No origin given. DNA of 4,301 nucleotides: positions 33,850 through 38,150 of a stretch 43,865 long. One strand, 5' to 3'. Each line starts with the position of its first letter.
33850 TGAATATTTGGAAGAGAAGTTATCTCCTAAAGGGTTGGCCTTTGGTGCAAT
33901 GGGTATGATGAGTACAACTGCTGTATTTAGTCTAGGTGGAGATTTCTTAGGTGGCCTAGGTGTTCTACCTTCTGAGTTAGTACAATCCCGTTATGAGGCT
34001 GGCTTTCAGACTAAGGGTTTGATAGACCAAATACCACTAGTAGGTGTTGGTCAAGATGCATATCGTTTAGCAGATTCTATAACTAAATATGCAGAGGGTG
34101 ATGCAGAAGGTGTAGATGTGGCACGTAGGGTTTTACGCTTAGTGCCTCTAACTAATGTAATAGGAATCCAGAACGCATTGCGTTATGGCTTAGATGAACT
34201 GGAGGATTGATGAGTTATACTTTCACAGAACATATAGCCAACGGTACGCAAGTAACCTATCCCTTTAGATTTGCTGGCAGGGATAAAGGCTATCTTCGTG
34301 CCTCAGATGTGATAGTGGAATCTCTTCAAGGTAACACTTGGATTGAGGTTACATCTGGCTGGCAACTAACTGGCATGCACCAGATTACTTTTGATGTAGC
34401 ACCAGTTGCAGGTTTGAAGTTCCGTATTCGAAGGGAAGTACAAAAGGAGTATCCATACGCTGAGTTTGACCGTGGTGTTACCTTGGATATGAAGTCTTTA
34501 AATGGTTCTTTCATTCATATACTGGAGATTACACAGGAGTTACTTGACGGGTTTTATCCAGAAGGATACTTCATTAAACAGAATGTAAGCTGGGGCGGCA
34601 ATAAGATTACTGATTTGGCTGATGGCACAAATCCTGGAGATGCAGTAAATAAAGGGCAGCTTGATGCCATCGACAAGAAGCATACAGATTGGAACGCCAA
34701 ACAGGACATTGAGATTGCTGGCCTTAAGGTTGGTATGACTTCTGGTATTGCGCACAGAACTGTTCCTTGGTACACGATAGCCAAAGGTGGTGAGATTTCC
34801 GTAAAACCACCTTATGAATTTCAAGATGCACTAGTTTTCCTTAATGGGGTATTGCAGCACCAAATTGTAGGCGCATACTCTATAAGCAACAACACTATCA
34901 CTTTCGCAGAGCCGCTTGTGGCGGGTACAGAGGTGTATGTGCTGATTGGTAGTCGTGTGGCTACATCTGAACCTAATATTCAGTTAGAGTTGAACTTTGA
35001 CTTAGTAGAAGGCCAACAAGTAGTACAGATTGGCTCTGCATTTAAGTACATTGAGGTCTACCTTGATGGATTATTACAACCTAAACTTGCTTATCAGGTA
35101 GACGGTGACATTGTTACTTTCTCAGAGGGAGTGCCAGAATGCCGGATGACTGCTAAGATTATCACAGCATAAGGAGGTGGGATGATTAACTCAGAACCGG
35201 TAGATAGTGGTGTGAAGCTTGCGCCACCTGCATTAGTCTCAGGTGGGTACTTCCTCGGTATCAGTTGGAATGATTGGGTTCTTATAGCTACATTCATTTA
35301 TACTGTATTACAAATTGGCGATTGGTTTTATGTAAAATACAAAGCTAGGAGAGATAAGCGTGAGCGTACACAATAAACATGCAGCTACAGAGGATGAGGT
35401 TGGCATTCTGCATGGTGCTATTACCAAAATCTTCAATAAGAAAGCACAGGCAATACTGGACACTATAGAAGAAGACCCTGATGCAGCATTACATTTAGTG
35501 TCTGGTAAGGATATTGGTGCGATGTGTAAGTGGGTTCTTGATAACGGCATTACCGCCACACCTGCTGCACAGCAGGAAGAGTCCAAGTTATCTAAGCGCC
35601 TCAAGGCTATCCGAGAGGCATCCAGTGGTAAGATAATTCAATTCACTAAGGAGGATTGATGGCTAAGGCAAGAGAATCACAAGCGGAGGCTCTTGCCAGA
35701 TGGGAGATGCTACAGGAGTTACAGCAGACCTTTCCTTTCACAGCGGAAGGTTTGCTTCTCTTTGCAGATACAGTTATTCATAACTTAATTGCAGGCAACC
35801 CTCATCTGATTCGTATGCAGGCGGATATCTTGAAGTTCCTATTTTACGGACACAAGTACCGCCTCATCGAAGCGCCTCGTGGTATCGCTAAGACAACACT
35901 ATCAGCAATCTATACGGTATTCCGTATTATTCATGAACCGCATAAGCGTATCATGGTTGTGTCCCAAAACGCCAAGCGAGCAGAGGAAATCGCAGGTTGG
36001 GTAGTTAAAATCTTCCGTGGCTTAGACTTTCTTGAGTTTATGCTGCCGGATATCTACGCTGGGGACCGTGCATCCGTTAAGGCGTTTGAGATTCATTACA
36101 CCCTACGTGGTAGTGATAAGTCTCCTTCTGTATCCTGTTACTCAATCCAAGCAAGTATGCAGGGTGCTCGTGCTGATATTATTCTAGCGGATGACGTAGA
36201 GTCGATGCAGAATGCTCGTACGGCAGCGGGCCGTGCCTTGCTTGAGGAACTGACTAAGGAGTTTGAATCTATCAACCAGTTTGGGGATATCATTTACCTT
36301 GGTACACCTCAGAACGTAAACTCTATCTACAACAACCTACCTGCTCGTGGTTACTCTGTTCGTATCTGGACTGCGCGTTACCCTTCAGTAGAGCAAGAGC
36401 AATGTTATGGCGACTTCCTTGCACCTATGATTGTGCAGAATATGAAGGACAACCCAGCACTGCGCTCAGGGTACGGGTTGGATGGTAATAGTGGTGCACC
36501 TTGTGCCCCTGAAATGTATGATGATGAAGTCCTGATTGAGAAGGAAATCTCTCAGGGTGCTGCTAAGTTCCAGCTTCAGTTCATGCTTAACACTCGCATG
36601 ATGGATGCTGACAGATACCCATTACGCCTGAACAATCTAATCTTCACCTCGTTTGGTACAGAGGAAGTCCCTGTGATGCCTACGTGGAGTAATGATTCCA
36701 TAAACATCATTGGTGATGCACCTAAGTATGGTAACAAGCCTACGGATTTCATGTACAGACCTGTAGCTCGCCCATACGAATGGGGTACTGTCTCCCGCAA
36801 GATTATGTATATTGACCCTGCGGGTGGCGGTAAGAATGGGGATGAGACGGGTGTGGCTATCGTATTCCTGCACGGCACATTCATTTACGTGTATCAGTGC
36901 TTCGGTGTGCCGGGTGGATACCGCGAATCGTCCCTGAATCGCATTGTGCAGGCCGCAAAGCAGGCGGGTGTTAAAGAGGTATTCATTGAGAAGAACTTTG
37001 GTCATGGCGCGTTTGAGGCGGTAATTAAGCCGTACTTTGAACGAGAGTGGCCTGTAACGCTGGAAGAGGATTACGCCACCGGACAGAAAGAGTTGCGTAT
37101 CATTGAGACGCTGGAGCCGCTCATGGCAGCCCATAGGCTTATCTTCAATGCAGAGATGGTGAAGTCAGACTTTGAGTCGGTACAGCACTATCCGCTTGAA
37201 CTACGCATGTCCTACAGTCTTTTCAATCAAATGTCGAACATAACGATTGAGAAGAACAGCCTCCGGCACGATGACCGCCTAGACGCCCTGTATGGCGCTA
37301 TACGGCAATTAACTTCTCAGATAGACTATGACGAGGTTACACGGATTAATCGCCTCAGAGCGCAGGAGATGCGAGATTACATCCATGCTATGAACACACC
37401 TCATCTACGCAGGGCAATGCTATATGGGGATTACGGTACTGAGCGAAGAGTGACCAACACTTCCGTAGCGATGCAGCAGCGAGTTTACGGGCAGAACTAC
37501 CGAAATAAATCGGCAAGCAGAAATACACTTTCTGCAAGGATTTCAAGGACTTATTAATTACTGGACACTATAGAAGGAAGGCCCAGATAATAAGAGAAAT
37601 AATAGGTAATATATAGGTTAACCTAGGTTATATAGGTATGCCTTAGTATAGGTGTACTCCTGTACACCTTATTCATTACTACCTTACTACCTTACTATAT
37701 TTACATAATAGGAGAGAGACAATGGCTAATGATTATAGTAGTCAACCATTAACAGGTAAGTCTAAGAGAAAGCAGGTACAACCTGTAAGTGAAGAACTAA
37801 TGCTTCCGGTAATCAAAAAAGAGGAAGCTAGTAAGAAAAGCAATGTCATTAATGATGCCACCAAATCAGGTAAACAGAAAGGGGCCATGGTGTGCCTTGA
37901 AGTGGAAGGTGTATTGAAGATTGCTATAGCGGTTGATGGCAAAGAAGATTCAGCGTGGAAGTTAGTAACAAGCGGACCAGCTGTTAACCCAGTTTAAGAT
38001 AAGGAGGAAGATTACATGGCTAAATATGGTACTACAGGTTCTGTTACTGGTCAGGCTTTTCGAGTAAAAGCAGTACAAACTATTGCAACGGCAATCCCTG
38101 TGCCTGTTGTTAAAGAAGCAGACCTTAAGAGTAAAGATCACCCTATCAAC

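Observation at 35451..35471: Phage promoter embedded in the small terminase coding sequence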

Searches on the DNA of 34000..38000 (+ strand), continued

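Call 42: get_annotated_region(hit=H23, flank=300)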
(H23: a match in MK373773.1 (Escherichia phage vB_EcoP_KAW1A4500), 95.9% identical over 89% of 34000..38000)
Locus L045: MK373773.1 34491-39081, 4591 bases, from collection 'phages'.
description: Escherichia phage vB_EcoP_KAW1A4500, complete genome.
organism: Escherichia phage vB_EcoP_KAW1A4500 (NCBI taxid 2508205)
taxonomy: Viruses; Duplodnaviria; Heunggongvirae; Uroviricota; Caudoviricetes; Autographiviridae; Molineuxvirinae; Vectrevirus
host: Escherichia coli; source: clinical waste water; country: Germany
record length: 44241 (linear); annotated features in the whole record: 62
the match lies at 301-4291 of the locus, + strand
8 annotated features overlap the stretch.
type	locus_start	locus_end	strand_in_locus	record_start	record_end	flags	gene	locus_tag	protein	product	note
CDS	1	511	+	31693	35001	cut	-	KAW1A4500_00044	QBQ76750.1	putative internal virion protein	similar to putative internal virion protein [Escherichia virus K1E] and 36 [Escherichia virus K1-5], partially ...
CDS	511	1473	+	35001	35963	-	-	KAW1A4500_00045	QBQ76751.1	tail fiber protein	similar to tail protein/adaptor protein [Escherichia virus K1E], conserved domain Phage_T7_tail pfam03906 Phage T7 tail ...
CDS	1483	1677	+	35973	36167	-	-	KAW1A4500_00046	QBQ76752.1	putative holin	simialr to putative holin [Escherichia virus K1E], conserved domain Phage_holin_2_2 pfam10746 Phage holin T7 family, ...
CDS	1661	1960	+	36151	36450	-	-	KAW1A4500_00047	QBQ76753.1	hypothetical protein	identical to putative small terminase subunit [Escherichia virus K1E]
CDS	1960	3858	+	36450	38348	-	-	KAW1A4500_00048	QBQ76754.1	hypothetical protein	similar to 40 [Escherichia virus K1-5] and putative large terminase subunit [Enterobacteria phage vB_EcoP_ACG-C91]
regulatory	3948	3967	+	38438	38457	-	-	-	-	terminator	putative transcriptional terminator, -14.20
CDS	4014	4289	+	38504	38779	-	-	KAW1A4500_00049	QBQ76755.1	hypothetical protein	similar to hypothetical protein [Escherichia virus AAPEc6] and 41 [Escherichia virus K1-5]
CDS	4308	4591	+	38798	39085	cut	-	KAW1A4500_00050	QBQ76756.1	hypothetical protein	similar to 42 [Escherichia virus K1-5] and hypothetical protein [Escherichia virus AAPEc6]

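Call 43: get_annotated_region(hit=H24, flank=300)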
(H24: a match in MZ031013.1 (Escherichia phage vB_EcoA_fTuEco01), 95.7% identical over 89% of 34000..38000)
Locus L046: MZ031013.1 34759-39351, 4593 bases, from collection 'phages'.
description: Escherichia phage vB_EcoA_fTuEco01, complete genome.
organism: Escherichia phage vB_EcoA_fTuEco01 (NCBI taxid 2834268)
taxonomy: Viruses; Duplodnaviria; Heunggongvirae; Uroviricota; Caudoviricetes; Autographiviridae; Molineuxvirinae; Vectrevirus
host: Escherichia coli; source: -; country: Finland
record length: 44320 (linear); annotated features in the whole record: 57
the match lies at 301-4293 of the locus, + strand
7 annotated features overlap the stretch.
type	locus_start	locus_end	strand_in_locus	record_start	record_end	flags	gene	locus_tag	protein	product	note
CDS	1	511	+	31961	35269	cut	-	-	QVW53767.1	internal virion protein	Interval 89-367 belongs to PHA00368 superfamily, interval 386-652 to Streccoc_I_II superfamily, and interval 442-1004 ...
CDS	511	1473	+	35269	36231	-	-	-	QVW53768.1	tail fiber protein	Interval 3-152 belongs to Phage_T7_tail superfamily and interval 123-164 to auto_Ata superfamily.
CDS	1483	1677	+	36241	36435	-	-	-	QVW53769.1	holin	Interval 4-58 belongs to Phage_holin_2_2 superfamily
CDS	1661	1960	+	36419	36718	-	-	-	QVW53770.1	terminase small subunit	-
CDS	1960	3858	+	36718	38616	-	-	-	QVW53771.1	terminase large subunit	Interval 52-548 belongs to termin_lrg_T7 superfamily and interval 426-551 to Terminase_6C superfamily.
CDS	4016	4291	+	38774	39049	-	-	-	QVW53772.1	hypothetical protein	hypothetical protein CDS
CDS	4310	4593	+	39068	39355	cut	-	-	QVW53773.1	hypothetical protein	-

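Call 61: search_dna_similar(query=window:35440-35485:+, collection=phages, mode=distant, max_rows=60, max_evalue=0.001)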
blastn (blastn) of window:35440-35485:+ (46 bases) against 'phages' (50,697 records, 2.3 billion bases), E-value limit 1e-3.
Records with a match: 84; places in all: 84; records where one place covers at least 80% of the query: 84.
Best place of each record, by identity: >=99% 38; 95-99% 29; 90-95% 11; 80-90% 6.
By first word of the organism name: Escherichia 56; Vectrevirus 18; Klebsiella 7; Citrobacter 2; Raoultella 1.
By host as written in the record: - 23; Escherichia coli 23; Escherichia coli O18ac:K1:H7 ColV+ 8; Eschercihia coli (multidrug-resistant clinical isolate) 3; Escherichia coli APEC 45 3; Klebsiella pneumoniae 3; Escherichia coli O45:H10 2; Escherichia sp. 2; and 14 more.
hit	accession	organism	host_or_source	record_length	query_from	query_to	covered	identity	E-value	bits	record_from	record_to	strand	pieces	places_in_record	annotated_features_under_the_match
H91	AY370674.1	Escherichia phage K1-5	-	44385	1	46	100%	100.0%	2e-15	84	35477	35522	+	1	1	39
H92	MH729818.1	Escherichia phage LL11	Escherichia coli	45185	1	46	100%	100.0%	2e-15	84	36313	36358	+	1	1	small terminase subunit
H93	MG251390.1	Escherichia phage VEc3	Escherichia coli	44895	1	46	100%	100.0%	2e-15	84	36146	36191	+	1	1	terminase small subunit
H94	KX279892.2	Escherichia phage AAPEc6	Escherichia coli O45:H10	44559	1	46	100%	100.0%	2e-15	84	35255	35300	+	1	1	small terminase subunit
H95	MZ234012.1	Escherichia phage vB_EcoP-101101UKE1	Escherichia coli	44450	1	46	100%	100.0%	2e-15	84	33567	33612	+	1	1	terminase small subunit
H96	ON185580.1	Escherichia phage EC120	Escherichia coli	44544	1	46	100%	100.0%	2e-15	84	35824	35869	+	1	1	terminase small subunit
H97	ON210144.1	Escherichia phage EEc2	Escherichia coli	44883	1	46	100%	100.0%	2e-15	84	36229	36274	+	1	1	terminase small subunit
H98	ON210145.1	Escherichia phage EEc4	Escherichia coli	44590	1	46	100%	100.0%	2e-15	84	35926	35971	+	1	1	terminase small subunit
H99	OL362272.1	Escherichia phage 6948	Escherichia coli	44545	1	46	100%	100.0%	2e-15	84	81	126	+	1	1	terminase small subunit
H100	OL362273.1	Escherichia phage 6949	Escherichia coli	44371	1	46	100%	100.0%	2e-15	84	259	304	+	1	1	terminase small subunit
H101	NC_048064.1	Escherichia phage LL11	Escherichia coli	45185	1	46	100%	100.0%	2e-15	84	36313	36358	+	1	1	terminase small subunit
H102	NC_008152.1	Escherichia phage K1-5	-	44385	1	46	100%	100.0%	2e-15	84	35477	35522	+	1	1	terminase small subunit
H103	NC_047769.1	Escherichia phage AAPEc6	Escherichia coli O45:H10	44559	1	46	100%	100.0%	2e-15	84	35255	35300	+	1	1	terminase small subunit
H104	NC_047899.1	Escherichia phage VEc3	Escherichia coli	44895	1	46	100%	100.0%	2e-15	84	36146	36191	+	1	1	terminase small subunit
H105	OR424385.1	Escherichia phage vB-Eco-KMB47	Escherichia coli CFT073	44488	1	46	100%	100.0%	2e-15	84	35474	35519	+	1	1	terminase small subunit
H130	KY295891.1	Escherichia phage vB_EcoP_B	Escherichia coli O18ac:K1:H7 ColV+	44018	1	46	100%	97.8%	8e-14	80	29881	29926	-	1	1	hypothetical protein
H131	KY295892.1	Escherichia phage vB_EcoP_C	Escherichia coli O18ac:K1:H7 ColV+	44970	1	46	100%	97.8%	8e-14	80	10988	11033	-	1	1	hypothetical protein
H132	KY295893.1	Escherichia phage vB_EcoP_D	Escherichia coli O18ac:K1:H7 ColV+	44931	1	46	100%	97.8%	8e-14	80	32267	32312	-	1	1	hypothetical protein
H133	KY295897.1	Escherichia phage vB_EcoP_K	Escherichia coli O18ac:K1:H7 ColV+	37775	1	46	100%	97.8%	8e-14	80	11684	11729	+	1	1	hypothetical protein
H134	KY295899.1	Escherichia phage vB_EcoP_R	Escherichia coli O18ac:K1:H7 ColV+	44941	1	46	100%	97.8%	8e-14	80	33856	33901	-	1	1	hypothetical protein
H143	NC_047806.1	Escherichia phage vB_EcoP_B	Escherichia coli O18ac:K1:H7 ColV+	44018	1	46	100%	97.8%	8e-14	80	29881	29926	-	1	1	terminase small subunit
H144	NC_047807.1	Escherichia phage vB_EcoP_C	Escherichia coli O18ac:K1:H7 ColV+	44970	1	46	100%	97.8%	8e-14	80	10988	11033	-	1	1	terminase small subunit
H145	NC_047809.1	Escherichia phage vB_EcoP_K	Escherichia coli O18ac:K1:H7 ColV+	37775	1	46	100%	97.8%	8e-14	80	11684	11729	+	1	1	terminase small subunit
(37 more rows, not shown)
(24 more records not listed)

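Call 64: search_dna_similar(query=window:35440-35485:+, collection=phages, mode=distant, max_rows=42, max_evalue=0.001, rows=spread)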
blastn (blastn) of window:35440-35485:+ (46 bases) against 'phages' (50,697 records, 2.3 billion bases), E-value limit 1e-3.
Records with a match: 84; places in all: 84; records where one place covers at least 80% of the query: 84.
Best place of each record, by identity: >=99% 38; 95-99% 29; 90-95% 11; 80-90% 6.
By first word of the organism name: Escherichia 56; Vectrevirus 18; Klebsiella 7; Citrobacter 2; Raoultella 1.
By host as written in the record: - 23; Escherichia coli 23; Escherichia coli O18ac:K1:H7 ColV+ 8; Eschercihia coli (multidrug-resistant clinical isolate) 3; Escherichia coli APEC 45 3; Klebsiella pneumoniae 3; Escherichia coli O45:H10 2; Escherichia sp. 2; and 14 more.
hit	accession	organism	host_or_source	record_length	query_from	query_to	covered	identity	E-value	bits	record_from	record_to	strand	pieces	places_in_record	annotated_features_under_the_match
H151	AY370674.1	Escherichia phage K1-5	-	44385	1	46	100%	100.0%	2e-15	84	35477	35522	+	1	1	39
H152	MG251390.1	Escherichia phage VEc3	Escherichia coli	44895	1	46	100%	100.0%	2e-15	84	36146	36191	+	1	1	terminase small subunit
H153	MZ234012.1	Escherichia phage vB_EcoP-101101UKE1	Escherichia coli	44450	1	46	100%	100.0%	2e-15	84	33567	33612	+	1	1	terminase small subunit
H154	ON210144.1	Escherichia phage EEc2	Escherichia coli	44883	1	46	100%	100.0%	2e-15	84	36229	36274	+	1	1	terminase small subunit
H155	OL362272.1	Escherichia phage 6948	Escherichia coli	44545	1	46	100%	100.0%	2e-15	84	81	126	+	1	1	terminase small subunit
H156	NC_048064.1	Escherichia phage LL11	Escherichia coli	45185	1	46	100%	100.0%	2e-15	84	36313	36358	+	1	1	terminase small subunit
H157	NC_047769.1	Escherichia phage AAPEc6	Escherichia coli O45:H10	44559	1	46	100%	100.0%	2e-15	84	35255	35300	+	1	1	terminase small subunit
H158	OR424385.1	Escherichia phage vB-Eco-KMB47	Escherichia coli CFT073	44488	1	46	100%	100.0%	2e-15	84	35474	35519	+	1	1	terminase small subunit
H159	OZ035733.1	Vectrevirus T147P9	-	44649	1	46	100%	100.0%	2e-15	84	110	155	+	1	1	record has no annotation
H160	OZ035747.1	Vectrevirus T145P2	-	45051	1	46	100%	100.0%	2e-15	84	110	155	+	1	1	record has no annotation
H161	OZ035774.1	Vectrevirus T147P9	-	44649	1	46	100%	100.0%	2e-15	84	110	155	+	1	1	record has no annotation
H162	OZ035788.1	Vectrevirus T147P1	-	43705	1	46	100%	100.0%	2e-15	84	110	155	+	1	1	record has no annotation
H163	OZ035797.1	Vectrevirus T147P1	-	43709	1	46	100%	100.0%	2e-15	84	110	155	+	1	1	record has no annotation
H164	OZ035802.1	Vectrevirus T145P2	-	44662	1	46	100%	100.0%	2e-15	84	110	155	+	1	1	record has no annotation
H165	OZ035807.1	Vectrevirus LI10P3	-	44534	1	46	100%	100.0%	2e-15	84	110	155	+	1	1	record has no annotation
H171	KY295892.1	Escherichia phage vB_EcoP_C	Escherichia coli O18ac:K1:H7 ColV+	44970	1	46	100%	97.8%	8e-14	80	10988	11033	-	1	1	hypothetical protein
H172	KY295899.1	Escherichia phage vB_EcoP_R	Escherichia coli O18ac:K1:H7 ColV+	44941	1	46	100%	97.8%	8e-14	80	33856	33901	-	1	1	hypothetical protein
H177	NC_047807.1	Escherichia phage vB_EcoP_C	Escherichia coli O18ac:K1:H7 ColV+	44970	1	46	100%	97.8%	8e-14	80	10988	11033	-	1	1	terminase small subunit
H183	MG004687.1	Escherichia phage mutPK1A2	Escherichia coli K1 strain EH954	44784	1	46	100%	91.3%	5e-10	66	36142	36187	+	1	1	putative small terminase subunit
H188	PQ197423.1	Raoultella phage vB_Ro_P3a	Raoultella ornithinolytica P3a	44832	1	43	93%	97.7%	3e-12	74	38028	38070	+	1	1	terminase small subunit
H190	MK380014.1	Klebsiella phage K1-ULIP33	Klebsiella pneumoniae SB4385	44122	1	45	98%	82.2%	5e-4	46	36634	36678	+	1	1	terminase small subunit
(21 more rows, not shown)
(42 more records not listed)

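Call 65: get_annotated_region(hit=H183, flank=2600)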
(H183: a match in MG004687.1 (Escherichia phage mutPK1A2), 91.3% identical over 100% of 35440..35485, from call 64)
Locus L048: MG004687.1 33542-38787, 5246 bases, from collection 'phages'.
description: Escherichia phage mutPK1A2, complete genome.
organism: Escherichia phage mutPK1A2 (NCBI taxid 2783800)
taxonomy: Viruses; Duplodnaviria; Heunggongvirae; Uroviricota; Caudoviricetes; Autographiviridae; Molineuxvirinae; Vectrevirus; Vectrevirus mutPK1A2
host: Escherichia coli K1 strain EH954; source: -; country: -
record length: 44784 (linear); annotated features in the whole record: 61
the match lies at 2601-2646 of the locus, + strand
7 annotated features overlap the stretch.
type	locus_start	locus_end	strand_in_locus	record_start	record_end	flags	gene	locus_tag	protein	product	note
CDS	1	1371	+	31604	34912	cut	-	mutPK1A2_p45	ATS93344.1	putative internal virion protein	similar to T7 gp16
CDS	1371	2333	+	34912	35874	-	-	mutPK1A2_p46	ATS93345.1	putative tail fiber/tail adaptor protein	putative tail fiber, tail adaptor protein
CDS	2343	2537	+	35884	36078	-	-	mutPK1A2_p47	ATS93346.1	putative holin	similar to T7 gp17.5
CDS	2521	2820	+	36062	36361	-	-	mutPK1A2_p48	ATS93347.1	putative small terminase subunit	-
CDS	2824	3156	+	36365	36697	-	-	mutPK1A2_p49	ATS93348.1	putative HNH homing endonuclease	-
CDS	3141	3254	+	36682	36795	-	-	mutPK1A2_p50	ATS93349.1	hypothetical protein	-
CDS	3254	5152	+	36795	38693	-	-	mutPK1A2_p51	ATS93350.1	putative large terminase subunit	similar to T7 gp19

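Call 66: get_annotated_region(hit=H188, flank=2600)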
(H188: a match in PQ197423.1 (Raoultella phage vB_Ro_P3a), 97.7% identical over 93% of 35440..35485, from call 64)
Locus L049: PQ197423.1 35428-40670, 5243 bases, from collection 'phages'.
description: Raoultella phage vB_Ro_P3a, complete genome.
organism: Raoultella phage vB_Ro_P3a (NCBI taxid 3243724)
taxonomy: Viruses; Duplodnaviria; Heunggongvirae; Uroviricota; Caudoviricetes
host: Raoultella ornithinolytica P3a; source: water; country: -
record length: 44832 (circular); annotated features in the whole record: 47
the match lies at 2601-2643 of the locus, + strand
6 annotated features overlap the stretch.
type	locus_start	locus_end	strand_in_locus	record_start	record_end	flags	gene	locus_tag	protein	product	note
CDS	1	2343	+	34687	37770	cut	-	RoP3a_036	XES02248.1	tail spike protein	-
CDS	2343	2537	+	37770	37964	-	-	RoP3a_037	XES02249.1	holin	-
CDS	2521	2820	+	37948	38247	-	-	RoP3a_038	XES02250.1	terminase small subunit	-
CDS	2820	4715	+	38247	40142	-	-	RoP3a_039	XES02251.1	terminase large subunit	-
CDS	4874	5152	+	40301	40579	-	-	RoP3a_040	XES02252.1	acetyl-CoA acetyltransferase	-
CDS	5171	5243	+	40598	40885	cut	-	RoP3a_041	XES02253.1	acetyl-CoA acetyltransferase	-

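Call 67: get_annotated_region(hit=H190, flank=2600)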
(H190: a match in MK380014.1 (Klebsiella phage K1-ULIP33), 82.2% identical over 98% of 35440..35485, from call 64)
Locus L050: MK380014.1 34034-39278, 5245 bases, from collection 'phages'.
description: Klebsiella phage K1-ULIP33, complete genome.
organism: Klebsiella phage K1-ULIP33 (NCBI taxid 2307015)
taxonomy: Viruses; Duplodnaviria; Heunggongvirae; Uroviricota; Caudoviricetes; Autographiviridae; Molineuxvirinae
host: Klebsiella pneumoniae SB4385; source: wastewater; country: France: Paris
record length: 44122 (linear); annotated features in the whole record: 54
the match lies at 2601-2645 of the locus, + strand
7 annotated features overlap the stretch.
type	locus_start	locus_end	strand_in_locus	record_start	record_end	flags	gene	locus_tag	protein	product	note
CDS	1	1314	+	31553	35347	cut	-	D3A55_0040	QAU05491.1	internal virion protein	-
CDS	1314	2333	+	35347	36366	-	-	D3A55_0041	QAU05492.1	tail protein/adaptor protein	-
CDS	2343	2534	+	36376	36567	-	-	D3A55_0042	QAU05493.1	holin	-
CDS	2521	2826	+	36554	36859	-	-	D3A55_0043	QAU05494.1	terminase small subunit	-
CDS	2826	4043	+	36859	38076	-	-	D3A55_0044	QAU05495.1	terminase large subunit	terminase, large subunit (P22-like headful)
CDS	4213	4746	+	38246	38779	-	-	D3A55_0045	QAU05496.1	homing endonuclease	-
CDS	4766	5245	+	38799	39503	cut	-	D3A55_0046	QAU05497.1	large terminase subunit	-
